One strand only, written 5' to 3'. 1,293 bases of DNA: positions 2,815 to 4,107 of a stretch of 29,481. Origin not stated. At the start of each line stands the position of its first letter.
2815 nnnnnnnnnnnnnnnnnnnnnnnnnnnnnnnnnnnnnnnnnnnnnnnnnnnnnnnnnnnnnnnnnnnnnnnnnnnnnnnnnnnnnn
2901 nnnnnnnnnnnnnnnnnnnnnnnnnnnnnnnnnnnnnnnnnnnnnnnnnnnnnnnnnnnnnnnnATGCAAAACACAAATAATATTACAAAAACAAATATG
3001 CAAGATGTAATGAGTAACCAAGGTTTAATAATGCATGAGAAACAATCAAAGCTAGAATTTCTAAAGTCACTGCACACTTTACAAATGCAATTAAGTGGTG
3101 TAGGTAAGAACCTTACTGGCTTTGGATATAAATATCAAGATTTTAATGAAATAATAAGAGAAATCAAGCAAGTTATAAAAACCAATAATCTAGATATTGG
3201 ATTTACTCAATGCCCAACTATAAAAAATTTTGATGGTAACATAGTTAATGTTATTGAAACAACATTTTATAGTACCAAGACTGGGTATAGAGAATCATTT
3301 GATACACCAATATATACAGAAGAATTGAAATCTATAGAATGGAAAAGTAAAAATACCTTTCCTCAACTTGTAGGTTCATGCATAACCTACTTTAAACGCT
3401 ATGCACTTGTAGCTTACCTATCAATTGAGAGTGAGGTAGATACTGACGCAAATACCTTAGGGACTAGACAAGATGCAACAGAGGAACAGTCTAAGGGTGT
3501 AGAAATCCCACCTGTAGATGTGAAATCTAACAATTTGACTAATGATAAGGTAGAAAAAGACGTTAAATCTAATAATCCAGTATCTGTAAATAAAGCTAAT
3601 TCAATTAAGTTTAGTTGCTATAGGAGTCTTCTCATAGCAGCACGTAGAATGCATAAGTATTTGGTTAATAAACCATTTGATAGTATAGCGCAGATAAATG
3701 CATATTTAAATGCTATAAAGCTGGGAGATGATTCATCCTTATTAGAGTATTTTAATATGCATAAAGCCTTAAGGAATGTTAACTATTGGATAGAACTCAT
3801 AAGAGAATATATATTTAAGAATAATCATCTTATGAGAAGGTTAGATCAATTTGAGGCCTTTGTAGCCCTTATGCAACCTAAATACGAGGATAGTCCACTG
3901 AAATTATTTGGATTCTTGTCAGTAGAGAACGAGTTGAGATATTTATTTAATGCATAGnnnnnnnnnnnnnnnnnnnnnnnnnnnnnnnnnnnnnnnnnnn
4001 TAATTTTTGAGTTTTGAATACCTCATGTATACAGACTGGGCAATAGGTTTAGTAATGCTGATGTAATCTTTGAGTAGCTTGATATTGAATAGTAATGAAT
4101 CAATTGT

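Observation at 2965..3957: ERF-type SSAP plus YqaJ-type exonuclease: a Red/RecET-like two-component recombination module on a Borrelia plasmid prophage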

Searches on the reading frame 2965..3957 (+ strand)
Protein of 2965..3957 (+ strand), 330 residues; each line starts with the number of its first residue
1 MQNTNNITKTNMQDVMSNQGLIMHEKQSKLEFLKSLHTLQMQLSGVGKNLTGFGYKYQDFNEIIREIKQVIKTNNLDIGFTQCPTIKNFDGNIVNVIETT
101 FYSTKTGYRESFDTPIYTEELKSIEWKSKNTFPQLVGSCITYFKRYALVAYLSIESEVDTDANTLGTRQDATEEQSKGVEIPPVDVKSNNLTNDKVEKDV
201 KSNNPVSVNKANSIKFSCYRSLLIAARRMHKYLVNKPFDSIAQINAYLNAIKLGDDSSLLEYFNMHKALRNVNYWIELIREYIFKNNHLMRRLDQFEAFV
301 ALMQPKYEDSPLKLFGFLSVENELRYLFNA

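Call 4: search_protein_families(library=pfam, proteins=[window:2965-3957:+], max_evalue=1)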
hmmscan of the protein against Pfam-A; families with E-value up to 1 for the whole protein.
window:2965-3957:+ (330 aa): 2 families
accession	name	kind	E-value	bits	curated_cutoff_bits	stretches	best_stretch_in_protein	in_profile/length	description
PF04404.17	ERF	-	1.4e-31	110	25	1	34-175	3-139/153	ERF superfamily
PF24990.1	PAS_13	-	0.004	17.9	27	1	138-218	45-122/143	ERT1/acuK family PAS domain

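Call 5: search_protein_families(library=phrogs, proteins=[window:2965-3957:+], max_evalue=0.1)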
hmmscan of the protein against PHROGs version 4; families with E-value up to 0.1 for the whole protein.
window:2965-3957:+ (330 aa): 5 families
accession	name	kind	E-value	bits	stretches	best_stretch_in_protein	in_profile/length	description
phrog_2324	-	DNA, RNA and nucleotide metabolism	6.8e-19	69.2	1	23-192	2-158/193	Erf-like ssDNA annealing protein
phrog_155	-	DNA, RNA and nucleotide metabolism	1.4e-16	62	1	5-197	42-221/308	Erf-like ssDNA annealing protein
phrog_10003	-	other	1.2e-09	39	1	21-169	34-175/297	recombinase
phrog_34817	-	unknown function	2.6e-05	24.7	1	52-180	42-152/291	-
phrog_24048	-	unknown function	0.036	15.5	1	58-104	8-57/87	-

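Call 6: search_protein_families(library=ncbifam, proteins=[window:2965-3957:+], max_evalue=0.1)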
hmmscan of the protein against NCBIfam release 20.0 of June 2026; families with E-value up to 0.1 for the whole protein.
window:2965-3957:+ (330 aa): 0 families

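Call 38: search_solved_structures(query=window:2965-3957:+, max_evalue=1, show_alignments=3)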
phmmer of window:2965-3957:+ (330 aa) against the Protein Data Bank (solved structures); distinct sequences matched with E-value up to 1: 0.

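Call 42: find_homologous_proteins(query=window:2965-3957:+, max_evalue=0.001)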
Query window:2965-3957:+ (330 aa): 339 proteins with E <= 0.001 among 1516 candidates; the best 120 are listed.
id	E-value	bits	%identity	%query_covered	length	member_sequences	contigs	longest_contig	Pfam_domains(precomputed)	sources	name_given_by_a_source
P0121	2.3e-210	715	98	100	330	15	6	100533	PF04404.18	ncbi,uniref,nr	ncbi:ERF family protein [Borrelia miyamotoi]|uniref:ERF family protein n=1 Tax=Borrelia miyamotoi Ta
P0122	6.8e-172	589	84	99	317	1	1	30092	PF04404.18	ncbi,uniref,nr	ncbi:ERF family protein [Borrelia miyamotoi]|uniref:ERF family protein n=1 Tax=Borrelia miyamotoi Ta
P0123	1.0e-165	569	80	100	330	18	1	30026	PF04404.18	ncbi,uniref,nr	ncbi:ERF family protein (plasmid) [Borrelia miyamotoi]|uniref:ERF family protein n=2 Tax=Borrelia mi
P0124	6.3e-164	563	81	99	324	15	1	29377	PF04404.18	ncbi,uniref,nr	ncbi:ERF family protein [Borrelia miyamotoi]|uniref:ERF family protein n=1 Tax=Borrelia miyamotoi Ta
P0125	2.2e-102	361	55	95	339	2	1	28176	PF04404.18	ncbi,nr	ncbi:ERF family protein (plasmid) [Borrelia venezuelensis]|nr:ERF family protein [Borrelia venezuele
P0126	3.7e-100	353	88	57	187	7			PF04404.18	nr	nr:ERF family protein [Borrelia miyamotoi]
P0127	6.5e-98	346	50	98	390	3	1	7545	PF04404.18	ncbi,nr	ncbi:ERF family protein [Borrelia hermsii]|nr:ERF family protein [Borrelia hermsii]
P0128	1.4e-97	345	53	95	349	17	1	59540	PF04404.18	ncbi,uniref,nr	ncbi:ERF family protein [Borrelia puertoricensis]|uniref:ERF family protein n=1 Tax=Borrelia puertor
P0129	2.0e-96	341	53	95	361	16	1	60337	PF04404.18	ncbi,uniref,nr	ncbi:ERF family protein [Borrelia turicatae]|uniref:ERF family protein n=1 Tax=Borrelia turicatae Ta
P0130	4.0e-96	340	50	99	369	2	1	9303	PF04404.18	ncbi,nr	ncbi:ERF family protein [Borrelia coriaceae]|nr:ERF family protein [Borrelia coriaceae]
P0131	3.0e-93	331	50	95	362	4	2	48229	PF04404.18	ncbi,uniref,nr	ncbi:ERF family protein [Borrelia coriaceae]|uniref:ERF superfamily protein n=1 Tax=Borrelia coriace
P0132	4.6e-90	320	50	95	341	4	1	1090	PF04404.18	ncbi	ncbi:ERF superfamily protein, partial (plasmid) [Borrelia parkeri SLO]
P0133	6.0e-90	320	50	95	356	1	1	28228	PF04404.18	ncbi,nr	ncbi:ERF family protein [Borrelia parkeri]|nr:ERF family protein [Borrelia parkeri]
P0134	2.8e-89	318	50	98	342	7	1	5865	PF04404.18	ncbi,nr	ncbi:ERF family protein [Borrelia duttonii]|nr:ERF family protein [Borrelia duttonii]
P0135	1.5e-88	315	49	99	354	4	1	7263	PF04404.18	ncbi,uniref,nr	ncbi:ERF superfamily protein (plasmid) [Borrelia crocidurae DOU]|uniref:ERF superfamily protein n=3 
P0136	1.1e-87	312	50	95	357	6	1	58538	PF04404.18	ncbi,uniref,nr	ncbi:ERF family protein [Borrelia puertoricensis]|uniref:ERF family protein n=1 Tax=Borrelia puertor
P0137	1.5e-86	309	49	95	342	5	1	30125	PF04404.18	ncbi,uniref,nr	ncbi:ERF family protein [Borrelia puertoricensis]|uniref:ERF family protein n=1 Tax=Borrelia puertor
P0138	7.4e-86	306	49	98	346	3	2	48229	PF04404.18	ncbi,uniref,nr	ncbi:ERF family protein [Borrelia coriaceae]|uniref:ERF superfamily protein n=1 Tax=Borrelia coriace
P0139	5.6e-85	303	56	81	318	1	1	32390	PF04404.18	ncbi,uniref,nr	ncbi:ERF family protein (plasmid) [Borrelia parkeri]|uniref:ERF family protein n=1 Tax=Borrelia park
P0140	1.8e-84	302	81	54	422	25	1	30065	PF03837.20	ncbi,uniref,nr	ncbi:recombinase RecT (plasmid) [Borrelia miyamotoi]|uniref:recombinase RecT n=1 Tax=Borrelia miyamo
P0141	3.1e-84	301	49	98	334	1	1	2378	PF04404.18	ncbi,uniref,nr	ncbi:ERF family protein [Borrelia hispanica]|uniref:ERF family protein n=1 Tax=Borrelia hispanica Ta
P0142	1.2e-83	299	54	81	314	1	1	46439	PF04404.18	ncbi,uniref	ncbi:ERF family protein [Borrelia turicatae]|uniref:ERF family protein n=2 Tax=Borrelia turicatae Ta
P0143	1.7e-83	299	49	95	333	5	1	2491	PF04404.18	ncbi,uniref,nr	ncbi:ERF family protein [Borrelia hispanica]|uniref:ERF family protein n=1 Tax=Borrelia hispanica Ta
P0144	4.7e-83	297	54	82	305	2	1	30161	PF04404.18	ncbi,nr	ncbi:ERF family protein (plasmid) [Borrelia parkeri]|nr:ERF family protein [Borrelia parkeri]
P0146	1.1e-77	280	77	54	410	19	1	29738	PF03837.20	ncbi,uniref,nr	ncbi:recombinase RecT [Borrelia hermsii]|uniref:recombinase RecT n=1 Tax=Borrelia hermsii TaxID=140 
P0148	5.0e-72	261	51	82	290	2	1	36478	PF04404.18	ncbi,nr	ncbi:ERF family protein [Borrelia crocidurae]|nr:ERF family protein [Borrelia crocidurae]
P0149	2.8e-70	255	69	55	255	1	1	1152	PF04404.18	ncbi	ncbi:ERF superfamily protein, partial (plasmid) [Borrelia parkeri SLO]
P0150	4.1e-67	245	43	95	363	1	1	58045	PF04404.18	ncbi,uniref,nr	ncbi:ERF family protein (plasmid) [Borrelia parkeri]|uniref:ERF family protein n=1 Tax=Borrelia park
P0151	3.3e-61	225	49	75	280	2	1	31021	PF04404.18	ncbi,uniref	ncbi:ERF family protein [Borrelia duttonii]|uniref:ERF family protein n=1 Tax=Borrelia duttonii TaxI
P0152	1.5e-60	223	64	50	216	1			PF04404.18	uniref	uniref:ERF family protein n=1 Tax=Borrelia persica TaxID=44448 RepID=UPI0004630673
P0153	8.2e-60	221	62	52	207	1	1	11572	PF04404.18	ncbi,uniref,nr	ncbi:ERF family protein [Borrelia crocidurae]|uniref:ERF superfamily-containing protein n=2 Tax=Borr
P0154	1.7e-57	213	39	92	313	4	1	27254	PF04404.18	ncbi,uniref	ncbi:ERF family protein [Borreliella valaisiana]|uniref:ERF family protein n=4 Tax=Borreliella TaxID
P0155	8.4e-57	211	40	92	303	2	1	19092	PF04404.18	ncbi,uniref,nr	ncbi:ERF family protein [Borreliella garinii]|uniref:ERF family protein n=1 Tax=Borreliella garinii 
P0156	2.3e-56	210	42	92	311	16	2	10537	PF04404.18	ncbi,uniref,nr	ncbi:ERF family protein [Borreliella garinii]|uniref:ERF family protein n=1 Tax=Borreliella garinii 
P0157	3.2e-56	209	40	92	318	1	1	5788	PF04404.18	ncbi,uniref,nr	ncbi:ERF family protein [Borreliella americana]|uniref:ERF family protein n=1 Tax=Borreliella americ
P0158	6.4e-56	208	41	92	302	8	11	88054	PF04404.18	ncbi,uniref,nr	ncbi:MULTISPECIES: ERF family protein [Borreliella]|uniref:Erf family protein n=3 Tax=Borreliella Ta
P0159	1.4e-54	204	38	92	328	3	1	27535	PF04404.18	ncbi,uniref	ncbi:ERF family protein [Borreliella andersonii]|uniref:ERF family protein n=1 Tax=Borrelia anderson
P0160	2.3e-54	203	41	92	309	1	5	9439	PF04404.18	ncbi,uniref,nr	ncbi:ERF family protein [Borreliella garinii]|uniref:ERF family protein n=4 Tax=Borreliella garinii 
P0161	2.7e-54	203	41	92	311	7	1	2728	PF04404.18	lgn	-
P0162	3.1e-54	203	41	92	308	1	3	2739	PF04404.18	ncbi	ncbi:ERF family protein, partial [Borreliella garinii]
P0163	1.5e-53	200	42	92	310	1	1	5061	PF04404.18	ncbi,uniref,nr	ncbi:ERF family protein [Borreliella garinii]|uniref:ERF family protein n=4 Tax=Borreliella garinii 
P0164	1.9e-53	200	41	92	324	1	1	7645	PF04404.18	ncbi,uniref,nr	ncbi:ERF family protein [Borreliella bavariensis]|uniref:ERF family protein n=1 Tax=Borreliella bava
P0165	2.4e-53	200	41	92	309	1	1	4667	PF04404.18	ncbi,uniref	ncbi:ERF family protein [Borreliella garinii]|uniref:ERF family protein n=1 Tax=Borreliella garinii 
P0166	3.0e-53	199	39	98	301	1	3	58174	PF04404.18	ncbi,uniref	ncbi:ERF family protein [Borreliella lusitaniae]|uniref:ERF family protein n=2 Tax=Borreliella lusit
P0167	3.6e-53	199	40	97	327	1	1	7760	PF04404.18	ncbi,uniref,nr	ncbi:ERF family protein [Borreliella bavariensis]|uniref:ERF family protein n=1 Tax=Borreliella bava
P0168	7.7e-53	198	40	92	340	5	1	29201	PF04404.18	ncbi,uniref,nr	ncbi:ERF family protein [Borreliella valaisiana]|uniref:ERF family protein n=1 Tax=Borreliella valai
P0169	1.7e-52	197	38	97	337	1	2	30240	PF04404.18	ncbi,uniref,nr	ncbi:ERF family protein [Borreliella garinii]|uniref:ERF family protein n=7 Tax=Borreliella garinii 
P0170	3.4e-52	196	38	92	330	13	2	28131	PF04404.18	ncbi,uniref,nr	ncbi:ERF family protein [Borreliella burgdorferi]|uniref:ERF family protein n=1 Tax=Borreliella burg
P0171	3.4e-52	196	38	95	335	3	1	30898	PF04404.18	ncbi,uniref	ncbi:ERF family protein (plasmid) [Borreliella yangtzensis]|uniref:ERF family protein n=1 Tax=Borrel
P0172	4.0e-52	196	40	92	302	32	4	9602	PF04404.18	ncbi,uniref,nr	ncbi:ERF family protein [Borreliella burgdorferi]|uniref:ERF family protein n=1 Tax=Borreliella burg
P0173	4.3e-52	195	39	91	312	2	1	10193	PF04404.18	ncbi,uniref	ncbi:ERF family protein [Borreliella japonica]|uniref:ERF family protein n=1 Tax=Borreliella japonic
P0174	4.8e-52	195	38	97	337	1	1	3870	PF04404.18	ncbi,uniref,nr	ncbi:ERF family protein [Borreliella garinii]|uniref:ERF family protein n=1 Tax=Borreliella garinii 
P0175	5.0e-52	195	38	92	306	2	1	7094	PF04404.18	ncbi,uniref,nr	ncbi:single-stranded DNA-binding protein (plasmid) [Borreliella bissettiae]|uniref:Single-stranded D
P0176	5.2e-52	195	41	92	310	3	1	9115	PF04404.18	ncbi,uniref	ncbi:ERF family protein (plasmid) [Borreliella spielmanii]|uniref:ERF family protein n=1 Tax=Borreli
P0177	6.4e-52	195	39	92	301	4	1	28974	PF04404.18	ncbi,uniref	ncbi:ERF family protein [Borreliella lusitaniae]|uniref:ERF family protein n=1 Tax=Borreliella lusit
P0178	6.6e-52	195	37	92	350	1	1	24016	PF04404.18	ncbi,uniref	ncbi:ERF family protein (plasmid) [Borreliella sinica]|uniref:ERF family protein n=1 Tax=Borreliella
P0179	1.3e-51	194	38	92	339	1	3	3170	PF04404.18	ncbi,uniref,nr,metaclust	ncbi:ERF family protein [Borreliella garinii]|uniref:ERF family protein n=9 Tax=Borreliella garinii 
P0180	1.4e-51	194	57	51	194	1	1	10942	PF04404.18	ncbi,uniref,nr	ncbi:ERF family protein [Borrelia crocidurae]|uniref:ERF superfamily-containing protein n=1 Tax=Borr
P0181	1.6e-51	194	37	92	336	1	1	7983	PF04404.18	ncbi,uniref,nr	ncbi:ERF family protein [Borreliella valaisiana]|uniref:ERF family protein n=1 Tax=Borreliella valai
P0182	1.7e-51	194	37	92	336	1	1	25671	PF04404.18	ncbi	-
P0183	1.8e-51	193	37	97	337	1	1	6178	PF04404.18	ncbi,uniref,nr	ncbi:ERF family protein [Borreliella garinii]|uniref:ERF family protein n=2 Tax=Borreliella garinii 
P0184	2.1e-51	193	37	92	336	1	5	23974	PF04404.18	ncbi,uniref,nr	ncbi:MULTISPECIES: ERF family protein [Borreliella]|uniref:ERF family protein n=1 Tax=Borreliella Ta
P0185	2.2e-51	193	39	97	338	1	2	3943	PF04404.18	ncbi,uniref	ncbi:ERF family protein [Borreliella afzelii]|uniref:ERF family protein n=3 Tax=Borreliella afzelii 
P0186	2.2e-51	193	37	97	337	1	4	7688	PF04404.18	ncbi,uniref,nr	ncbi:ERF family protein [Borreliella valaisiana]|uniref:ERF family protein n=1 Tax=Borreliella valai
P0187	2.2e-51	193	36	92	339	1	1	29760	PF04404.18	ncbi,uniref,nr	ncbi:ERF family protein [Borreliella turdi]|uniref:ERF family protein n=3 Tax=Borreliella TaxID=6489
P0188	3.4e-51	193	38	92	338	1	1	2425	PF04404.18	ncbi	-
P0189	4.4e-51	192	37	92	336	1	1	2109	PF04404.18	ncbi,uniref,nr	ncbi:ERF family protein [Borreliella garinii]|uniref:ERF family protein n=6 Tax=Borreliella garinii 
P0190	4.5e-51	192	38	92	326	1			PF04404.18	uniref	uniref:ERF family protein n=1 Tax=Borreliella garinii TaxID=29519 RepID=UPI001AED6356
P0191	4.9e-51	192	37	92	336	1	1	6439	PF04404.18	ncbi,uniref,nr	ncbi:ERF family protein [Borreliella garinii]|uniref:ERF family protein n=1 Tax=Borreliella garinii 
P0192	5.1e-51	192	37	92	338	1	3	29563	PF04404.18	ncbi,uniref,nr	ncbi:single-stranded DNA-binding protein (plasmid) [Borreliella garinii]|uniref:ERF family protein n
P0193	5.1e-51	192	37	97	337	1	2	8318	PF04404.18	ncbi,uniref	ncbi:ERF family protein [Borreliella garinii]|uniref:ERF family protein n=3 Tax=Borreliella garinii 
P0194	5.1e-51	192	41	92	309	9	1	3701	PF04404.18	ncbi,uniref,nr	ncbi:ERF family protein [Borreliella garinii]|uniref:ERF family protein n=1 Tax=Borreliella garinii 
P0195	5.2e-51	192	38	95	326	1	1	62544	PF04404.18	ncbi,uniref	ncbi:ERF family protein (plasmid) [Borreliella yangtzensis]|uniref:ERF family protein n=1 Tax=Borrel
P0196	5.5e-51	192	37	97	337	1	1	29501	PF04404.18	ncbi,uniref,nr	ncbi:ERF family protein (plasmid) [Borreliella valaisiana]|uniref:ERF family protein n=1 Tax=Borreli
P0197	7.2e-51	191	37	97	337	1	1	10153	PF04404.18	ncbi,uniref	uniref:ERF family protein n=1 Tax=Borreliella garinii TaxID=29519 RepID=UPI00359C77A7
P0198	7.6e-51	191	37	97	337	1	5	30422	PF04404.18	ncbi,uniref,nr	ncbi:single-stranded DNA-binding protein (plasmid) [Borreliella garinii]|uniref:ERF family protein n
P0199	8.8e-51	191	39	97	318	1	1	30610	PF04404.18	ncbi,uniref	ncbi:ERF family protein (plasmid) [Borreliella yangtzensis]|uniref:ERF family protein n=1 Tax=Borrel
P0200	9.7e-51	191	39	97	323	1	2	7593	PF04404.18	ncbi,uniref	ncbi:ERF family protein [Borreliella afzelii]|uniref:ERF family protein n=1 Tax=Borreliella afzelii 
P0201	1.0e-50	191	37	97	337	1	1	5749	PF04404.18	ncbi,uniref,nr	ncbi:ERF family protein [Borreliella garinii]|uniref:ERF family protein n=1 Tax=Borreliella garinii 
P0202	1.1e-50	191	37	97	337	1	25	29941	PF04404.18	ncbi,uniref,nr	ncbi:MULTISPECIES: ERF family protein [Borreliella]|uniref:Single-stranded DNA-binding protein n=5 T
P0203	1.3e-50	191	37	97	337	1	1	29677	PF04404.18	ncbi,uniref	ncbi:ERF family protein (plasmid) [Borreliella turdi]|uniref:ERF family protein n=5 Tax=Borreliella 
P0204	1.3e-50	191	38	92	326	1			PF04404.18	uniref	uniref:ERF family protein n=1 Tax=Borreliella valaisiana TaxID=62088 RepID=UPI001AEFEFD2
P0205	1.4e-50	190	38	92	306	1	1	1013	PF04404.18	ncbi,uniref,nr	ncbi:ERF family protein [Borreliella burgdorferi]|uniref:ERF family protein n=1 Tax=Borreliella burg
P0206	1.4e-50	190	39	97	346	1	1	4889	PF04404.18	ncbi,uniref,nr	ncbi:ERF family protein [Borreliella valaisiana]|uniref:ERF family protein n=1 Tax=Borreliella valai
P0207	1.6e-50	190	37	92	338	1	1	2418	PF04404.18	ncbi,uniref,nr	ncbi:ERF family protein [Borreliella garinii]|uniref:ERF family protein n=3 Tax=Borreliella garinii 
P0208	1.7e-50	190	37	92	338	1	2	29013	PF04404.18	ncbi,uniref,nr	ncbi:ERF family protein [Borreliella garinii]|uniref:ERF family protein n=2 Tax=Borreliella garinii 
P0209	1.8e-50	190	39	91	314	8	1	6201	PF04404.18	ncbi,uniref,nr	ncbi:ERF family protein [Borreliella valaisiana]|uniref:ERF family protein n=1 Tax=Borreliella valai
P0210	1.9e-50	190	37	97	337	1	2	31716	PF04404.18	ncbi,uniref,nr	ncbi:ERF family protein [Borreliella garinii]|uniref:ERF family protein n=3 Tax=Borreliella garinii 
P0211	2.3e-50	190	38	92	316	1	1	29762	PF04404.18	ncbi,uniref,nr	ncbi:Erf family protein (plasmid) [Borreliella burgdorferi CA-11.2A]|uniref:ERF family protein n=4 T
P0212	2.3e-50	190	38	97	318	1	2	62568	PF04404.18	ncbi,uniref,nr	ncbi:ERF family protein (plasmid) [Borreliella yangtzensis]|uniref:Erf family protein n=1 Tax=Borrel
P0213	2.9e-50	189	38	92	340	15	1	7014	PF04404.18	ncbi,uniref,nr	ncbi:ERF family protein [Borreliella burgdorferi]|uniref:ERF family protein n=2 Tax=Borreliella burg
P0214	3.0e-50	189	37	97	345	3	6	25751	PF04404.18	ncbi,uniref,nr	ncbi:ERF family protein [Borreliella garinii]|uniref:ERF family protein n=1 Tax=Borreliella garinii 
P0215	3.8e-50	189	42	86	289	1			PF04404.18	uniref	uniref:ERF family protein n=1 Tax=Borreliella garinii TaxID=29519 RepID=UPI001AEF4AE5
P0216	4.1e-50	189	39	91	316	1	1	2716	PF04404.18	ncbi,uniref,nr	ncbi:ERF family protein [Borreliella burgdorferi]|uniref:ERF family protein n=1 Tax=Borreliella burg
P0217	4.9e-50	189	40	92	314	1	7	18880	PF04404.18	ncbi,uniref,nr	ncbi:ERF family protein [Borreliella burgdorferi]|uniref:ERF family protein n=1 Tax=Borreliella burg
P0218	9.4e-50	188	38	97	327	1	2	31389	PF04404.18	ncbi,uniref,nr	ncbi:ERF family protein (plasmid) [Borreliella yangtzensis]|uniref:Erf family protein n=1 Tax=Borrel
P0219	1.1e-49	188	38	92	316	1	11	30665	PF04404.18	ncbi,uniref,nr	ncbi:ERF family protein [Borreliella burgdorferi]|uniref:ERF family protein n=2 Tax=Borreliella burg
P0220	1.2e-49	187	39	91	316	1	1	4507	PF04404.18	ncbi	-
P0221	1.4e-49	187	38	92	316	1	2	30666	PF04404.18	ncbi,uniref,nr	ncbi:ERF family protein [Borreliella burgdorferi]|uniref:ERF family protein n=1 Tax=Borreliella burg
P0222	1.8e-49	187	39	92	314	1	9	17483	PF04404.18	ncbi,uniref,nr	ncbi:ERF family protein [Borreliella burgdorferi]|uniref:ERF family protein n=1 Tax=Borreliella burg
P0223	2.0e-49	187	38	92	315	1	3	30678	PF04404.18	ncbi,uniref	ncbi:ERF family protein [Borreliella burgdorferi]|uniref:ERF family protein n=1 Tax=Borreliella burg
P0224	2.0e-49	187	39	92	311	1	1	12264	PF04404.18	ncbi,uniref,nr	ncbi:ERF family protein [Borreliella burgdorferi]|uniref:ERF family protein n=1 Tax=Borreliella burg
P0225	2.0e-49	187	39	92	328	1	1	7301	PF04404.18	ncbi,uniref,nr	ncbi:ERF family protein [Borreliella bavariensis]|uniref:ERF family protein n=1 Tax=Borreliella bava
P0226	2.4e-49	186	39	92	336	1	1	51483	PF04404.18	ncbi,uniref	ncbi:ERF family protein [Borreliella tanukii]|uniref:ERF family protein n=1 Tax=Borreliella tanukii 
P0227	2.4e-49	186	37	92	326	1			PF04404.18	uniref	uniref:ERF family protein n=1 Tax=Borreliella garinii TaxID=29519 RepID=UPI001AEE5EC9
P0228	2.5e-49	186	37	91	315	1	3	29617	PF04404.18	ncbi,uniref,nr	ncbi:ERF family protein [Borreliella burgdorferi]|uniref:ERF family protein n=1 Tax=Borreliella burg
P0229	2.8e-49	186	39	97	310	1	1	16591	PF04404.18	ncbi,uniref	ncbi:ERF family protein (plasmid) [Borreliella yangtzensis]|uniref:ERF family protein n=1 Tax=Borrel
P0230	3.0e-49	186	39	92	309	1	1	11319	PF04404.18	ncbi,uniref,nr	ncbi:ERF family protein [Borreliella burgdorferi]|uniref:ERF family protein n=1 Tax=Borreliella burg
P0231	3.4e-49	186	39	92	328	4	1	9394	PF04404.18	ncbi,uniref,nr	ncbi:ERF family protein [Borreliella bavariensis]|uniref:ERF family protein n=1 Tax=Borreliella bava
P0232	3.9e-49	186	37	92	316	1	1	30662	PF04404.18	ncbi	ncbi:ERF family protein [Borreliella burgdorferi]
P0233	4.0e-49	186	38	97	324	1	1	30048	PF04404.18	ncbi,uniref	ncbi:ERF family protein [Borreliella valaisiana]|uniref:ERF family protein n=1 Tax=Borreliella valai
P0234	4.5e-49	186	39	97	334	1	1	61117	PF04404.18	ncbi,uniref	ncbi:ERF family protein [Borreliella valaisiana]|uniref:ERF family protein n=1 Tax=Borreliella valai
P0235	4.6e-49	186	38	90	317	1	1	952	PF04404.18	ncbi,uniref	ncbi:ERF family protein, partial [Borreliella garinii]|uniref:ERF family protein n=1 Tax=Borreliella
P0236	4.6e-49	186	39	92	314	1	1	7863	PF04404.18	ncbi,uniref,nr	ncbi:ERF family protein [Borreliella burgdorferi]|uniref:ERF family protein n=1 Tax=Borreliella burg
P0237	4.7e-49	185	39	92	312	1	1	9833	PF04404.18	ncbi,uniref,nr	ncbi:ERF family protein [Borreliella yangtzensis]|uniref:Erf family protein n=1 Tax=Borreliella yang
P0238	4.9e-49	185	39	92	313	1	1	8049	PF04404.18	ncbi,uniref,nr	ncbi:ERF family protein [Borreliella burgdorferi]|uniref:ERF family protein n=2 Tax=Borreliella burg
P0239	5.5e-49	185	38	95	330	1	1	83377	PF04404.18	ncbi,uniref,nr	ncbi:Erf family protein (plasmid) [Borreliella finlandensis]|uniref:Erf family protein n=1 Tax=Borre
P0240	7.7e-49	185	39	92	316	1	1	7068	PF04404.18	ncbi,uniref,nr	ncbi:ERF family protein [Borreliella burgdorferi]|uniref:ERF family protein n=1 Tax=Borreliella burg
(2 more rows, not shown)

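Call 70: predict_structure(alignment_id=A4)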
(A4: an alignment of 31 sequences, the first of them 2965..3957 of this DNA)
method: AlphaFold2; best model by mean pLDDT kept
length: 330 residues; sequences in the alignment: 31
mean_pLDDT: 61.0   pTM: 0.41
mean pLDDT of the five models: 61.0, 59.1, 58.1, 58.0, 56.1
residues with pLDDT >= 90: 76; 70-90: 47; 50-70: 77; < 50: 130
segments of 3 or more residues with pLDDT < 50: 1-25, 40-58, 118-145, 154-211
pLDDT, mean of each block of 10 residues (from residue 1): 34 34 50 55 39 41 63 62 68 68 65 50 29 33 49 45 30 29 31 28 33 78 96 94 96 90 92 95 92 89 83 90 84
secondary structure, 60 per line:
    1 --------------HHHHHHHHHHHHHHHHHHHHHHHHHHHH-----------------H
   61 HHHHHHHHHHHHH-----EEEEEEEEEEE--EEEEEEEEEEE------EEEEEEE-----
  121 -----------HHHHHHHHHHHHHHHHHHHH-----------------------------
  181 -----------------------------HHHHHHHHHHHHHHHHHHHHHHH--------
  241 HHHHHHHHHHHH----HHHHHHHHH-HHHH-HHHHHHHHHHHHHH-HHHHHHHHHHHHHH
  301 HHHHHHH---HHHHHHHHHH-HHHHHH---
elements in order: H15-42 H60-73 E79-89 E92-102 E109-115 H132-151 H210-232 H241-252 H257-265 H267-270 H272-285 H287-307 H311-320 H322-327
